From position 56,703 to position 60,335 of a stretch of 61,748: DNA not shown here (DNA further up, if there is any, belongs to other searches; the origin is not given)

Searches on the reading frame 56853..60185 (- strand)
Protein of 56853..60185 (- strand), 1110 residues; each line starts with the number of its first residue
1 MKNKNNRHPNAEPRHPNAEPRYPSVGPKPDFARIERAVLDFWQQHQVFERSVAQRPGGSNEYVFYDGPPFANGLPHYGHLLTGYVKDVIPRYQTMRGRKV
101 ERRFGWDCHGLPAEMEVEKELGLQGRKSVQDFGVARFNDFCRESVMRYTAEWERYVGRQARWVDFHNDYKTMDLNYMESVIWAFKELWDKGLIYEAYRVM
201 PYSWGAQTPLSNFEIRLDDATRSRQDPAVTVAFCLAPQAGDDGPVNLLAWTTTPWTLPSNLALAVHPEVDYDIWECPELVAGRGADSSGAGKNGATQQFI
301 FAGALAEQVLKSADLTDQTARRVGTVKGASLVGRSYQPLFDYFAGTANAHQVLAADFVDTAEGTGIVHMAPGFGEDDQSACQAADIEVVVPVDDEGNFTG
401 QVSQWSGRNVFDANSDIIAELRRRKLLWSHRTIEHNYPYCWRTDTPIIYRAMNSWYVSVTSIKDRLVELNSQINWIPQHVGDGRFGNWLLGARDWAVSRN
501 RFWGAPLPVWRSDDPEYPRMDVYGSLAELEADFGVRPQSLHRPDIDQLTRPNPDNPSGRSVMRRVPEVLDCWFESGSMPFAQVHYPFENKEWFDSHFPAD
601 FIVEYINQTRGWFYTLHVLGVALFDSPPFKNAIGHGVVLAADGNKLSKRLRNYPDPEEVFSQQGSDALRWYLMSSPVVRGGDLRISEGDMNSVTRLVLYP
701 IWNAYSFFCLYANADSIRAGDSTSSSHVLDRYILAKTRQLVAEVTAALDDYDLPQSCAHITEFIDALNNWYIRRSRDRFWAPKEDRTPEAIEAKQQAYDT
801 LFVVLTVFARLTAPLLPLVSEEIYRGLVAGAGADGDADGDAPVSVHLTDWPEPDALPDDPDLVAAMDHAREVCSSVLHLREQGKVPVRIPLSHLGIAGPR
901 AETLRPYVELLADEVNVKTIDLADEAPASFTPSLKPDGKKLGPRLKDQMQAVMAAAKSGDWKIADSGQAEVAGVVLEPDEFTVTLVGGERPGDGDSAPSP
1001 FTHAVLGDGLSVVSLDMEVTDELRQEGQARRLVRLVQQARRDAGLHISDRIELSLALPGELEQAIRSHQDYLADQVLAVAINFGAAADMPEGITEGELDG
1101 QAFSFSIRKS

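Call 16: search_protein_families(library=ncbifam, proteins=[window:56853-60185:-], max_evalue=0.00001)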
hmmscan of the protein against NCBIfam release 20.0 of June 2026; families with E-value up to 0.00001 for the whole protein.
window:56853-60185:- (1110 aa): 15 families
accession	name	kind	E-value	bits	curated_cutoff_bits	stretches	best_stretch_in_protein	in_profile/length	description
TIGR00392.1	ileS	equivalog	1.3e-251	837.4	621.4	1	28-899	5-852/861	isoleucine--tRNA ligase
NF000257.1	MupA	exception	1.3e-184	615.8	1900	1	37-1082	11-1000/1024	mupirocin-resistant isoleucine--tRNA ligase MupA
NF000258.1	MupB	exception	3.2e-176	588.1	1900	1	35-1084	9-1008/1033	mupirocin-resistant isoleucine--tRNA ligase MupB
TIGR00422.1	valS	equivalog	2.5e-116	389.7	612.1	2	351-960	255-828/863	valine--tRNA ligase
NF009687.0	PRK13208.1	equivalog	2.2e-109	366.8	738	2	351-927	254-793/801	valine--tRNA ligase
NF040702.1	ileS_w_GNAT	exception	5.1e-95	319.1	1999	2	295-825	444-954/1100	isoleucine--tRNA ligase, N-acetyltransferase domain-containing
NF004349.1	PRK05729.1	equivalog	1.6e-93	314.5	704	2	351-894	249-739/860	valine--tRNA ligase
NF011492.0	PRK14900.1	equivalog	3.5e-65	220.5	1783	2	353-903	267-776/1044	valine--tRNA ligase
NF000540.1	alt_ValS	exception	3.3e-60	204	900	2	402-903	334-807/827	valine--tRNA ligase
NF008957.0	PRK12300.1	subfamily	3.7e-33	114.5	677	2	31-372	6-316/946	leucine--tRNA ligase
TIGR00395.1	leuS_arch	equivalog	7.5e-27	93.7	648.5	2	33-380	2-318/938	leucine--tRNA ligase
TIGR00396.1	leuS_bact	equivalog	1.4e-24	86.3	548.4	1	31-223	3-175/843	leucine--tRNA ligase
TIGR00398.1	metG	equivalog_domain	9.5e-23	80.7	336.35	2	69-198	8-118/530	methionine--tRNA ligase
NF001100.0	PRK00133.1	equivalog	4e-14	52.1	587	0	69-130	14-74/676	methionine--tRNA ligase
NF008900.0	PRK12267.1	equivalog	1e-12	47.4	598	1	580-827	236-476/648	methionine--tRNA ligase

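Call 45: find_related_loci(query=window:56853-60185:-, collection=genome_contigs, flank=2000)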
Query window:56853-60185:- (1110 aa) in genome_contigs; peptide patterns used: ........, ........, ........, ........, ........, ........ (x = any residue, [..] = any of these).
457 stretches matched a pattern; 437 encode a relative of the query (tblastn E <= 1e-3); the best 80 are kept; 80 distinct loci.
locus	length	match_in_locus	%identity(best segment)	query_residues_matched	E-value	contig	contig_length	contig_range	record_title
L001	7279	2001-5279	72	22-1109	0e+0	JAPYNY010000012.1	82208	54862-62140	MAG: Candidatus Hopanoidivorans cymbastelae isolate m_cyhl3 Seq12, whole genome shotgun sequence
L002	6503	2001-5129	60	15-1086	0e+0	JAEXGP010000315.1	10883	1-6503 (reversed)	MAG: Actinomycetes bacterium isolate OH_HBB_70 k127_1764749, whole genome shotgun sequence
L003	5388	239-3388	59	11-1107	0e+0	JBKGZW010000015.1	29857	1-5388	MAG: Acidimicrobiales bacterium isolate C5M10_5 NODE_432_length_29857_cov_10.759278, whole genome shotgun sequence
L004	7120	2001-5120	58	22-1107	0e+0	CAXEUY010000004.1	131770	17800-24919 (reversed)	MAG TPA_asm: uncultured Microthrixaceae bacterium isolate ERR599013_concoct_60 genome assembly, contig: ERZ838699.9, who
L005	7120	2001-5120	58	22-1107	0e+0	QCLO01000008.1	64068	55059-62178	Acidimicrobiales bacterium AG-414-N20 Ga0171679_108, whole genome shotgun sequence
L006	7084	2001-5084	60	22-1091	0e+0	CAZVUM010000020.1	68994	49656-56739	MAG TPA_asm: uncultured Acidimicrobiales bacterium isolate binchicken_co46_650 genome assembly, contig: NODE_630_length_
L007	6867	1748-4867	58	22-1107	0e+0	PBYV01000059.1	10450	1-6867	MAG: Acidimicrobiaceae bacterium isolate NP20 MHASMcontig_384118, whole genome shotgun sequence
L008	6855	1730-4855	57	22-1107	0e+0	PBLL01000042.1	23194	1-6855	MAG: Actinomycetota bacterium isolate SP24 MHASMcontig_3267249, whole genome shotgun sequence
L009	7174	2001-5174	58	17-1110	0e+0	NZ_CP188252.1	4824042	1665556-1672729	Aquihabitans sp. McL0605 chromosome, complete genome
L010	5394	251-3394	60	16-1110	0e+0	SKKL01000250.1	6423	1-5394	MAG: Acidimicrobiales bacterium isolate CSSed162cmA_159 CSSed16-2cmA-56830, whole genome shotgun sequence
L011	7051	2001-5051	60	22-1085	0e+0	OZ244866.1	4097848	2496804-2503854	MAG: Candidatus Aldehydirespirator sp. isolate 5d9a7b39-b96f-476b-9b06-807c01473320 genome assembly, chromosome: 1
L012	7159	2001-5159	58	18-1110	0e+0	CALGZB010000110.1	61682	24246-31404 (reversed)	MAG: uncultured Acidimicrobiales bacterium isolate H3_Bin_METABAT__239_1 genome assembly, contig: c_000002213184, whole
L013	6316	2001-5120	57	22-1107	0e+0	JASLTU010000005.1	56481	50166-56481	MAG: Acidimicrobiales bacterium isolate ETNP14_MAG_7 NODE_5_length_56481_cov_3.797142, whole genome shotgun sequence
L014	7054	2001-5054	60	22-1086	0e+0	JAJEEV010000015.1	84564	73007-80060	MAG: Acidimicrobiia bacterium isolate p16x34bins.51 k141_195535, whole genome shotgun sequence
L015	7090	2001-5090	60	22-1095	0e+0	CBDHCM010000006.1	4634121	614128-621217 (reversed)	MAG: Candidatus Aldehydirespirator sp. isolate 36171f10-6b1c-407a-8267-17b84cd7c53a genome assembly, contig: chromosome_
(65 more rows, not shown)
